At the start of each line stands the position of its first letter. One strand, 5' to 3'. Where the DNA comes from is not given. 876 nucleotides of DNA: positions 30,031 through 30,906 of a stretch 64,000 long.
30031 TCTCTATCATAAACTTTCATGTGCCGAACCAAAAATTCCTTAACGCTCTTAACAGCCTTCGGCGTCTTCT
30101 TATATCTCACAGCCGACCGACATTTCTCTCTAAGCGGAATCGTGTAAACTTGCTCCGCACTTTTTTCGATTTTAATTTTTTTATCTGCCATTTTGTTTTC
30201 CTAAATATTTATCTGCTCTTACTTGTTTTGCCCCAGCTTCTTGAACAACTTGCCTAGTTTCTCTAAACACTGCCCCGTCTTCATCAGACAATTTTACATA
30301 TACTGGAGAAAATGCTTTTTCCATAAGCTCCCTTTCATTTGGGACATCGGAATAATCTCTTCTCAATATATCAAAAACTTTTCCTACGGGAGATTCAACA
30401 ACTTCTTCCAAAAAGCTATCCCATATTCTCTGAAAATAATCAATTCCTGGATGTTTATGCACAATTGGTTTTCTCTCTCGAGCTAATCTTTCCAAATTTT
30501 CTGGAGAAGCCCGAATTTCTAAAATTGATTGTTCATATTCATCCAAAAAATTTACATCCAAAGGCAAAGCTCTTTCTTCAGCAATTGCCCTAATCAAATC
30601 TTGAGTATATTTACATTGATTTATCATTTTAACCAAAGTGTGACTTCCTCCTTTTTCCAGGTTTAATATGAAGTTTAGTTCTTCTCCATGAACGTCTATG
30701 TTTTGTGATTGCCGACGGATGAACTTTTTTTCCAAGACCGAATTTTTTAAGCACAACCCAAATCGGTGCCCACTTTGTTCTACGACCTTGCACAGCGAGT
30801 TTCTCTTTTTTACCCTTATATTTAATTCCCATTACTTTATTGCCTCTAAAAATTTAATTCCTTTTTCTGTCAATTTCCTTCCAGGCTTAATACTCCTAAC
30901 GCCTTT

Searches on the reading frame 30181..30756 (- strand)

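Call 39: search_protein_families(library=pfam, proteins=[window:30181-30756:-], max_evalue=0.01)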
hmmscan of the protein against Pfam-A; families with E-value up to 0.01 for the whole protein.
window:30181-30756:- (191 aa): 0 families

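Call 92: search_protein_families(library=pfam, proteins=[window:30181-30756:-], max_evalue=1)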
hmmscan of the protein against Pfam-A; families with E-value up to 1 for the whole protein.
window:30181-30756:- (191 aa): 2 families
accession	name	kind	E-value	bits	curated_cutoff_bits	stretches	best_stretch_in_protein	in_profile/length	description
PF18387.7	zf_C2H2_ZHX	-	0.013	15.6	27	1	1-42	6-47/53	Zinc-fingers and homeoboxes C2H2 finger domain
PF10813.13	Herpesvir_UL11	-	0.28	11.4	21.2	1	14-28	9-24/32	Herpesvirus UL11 homologue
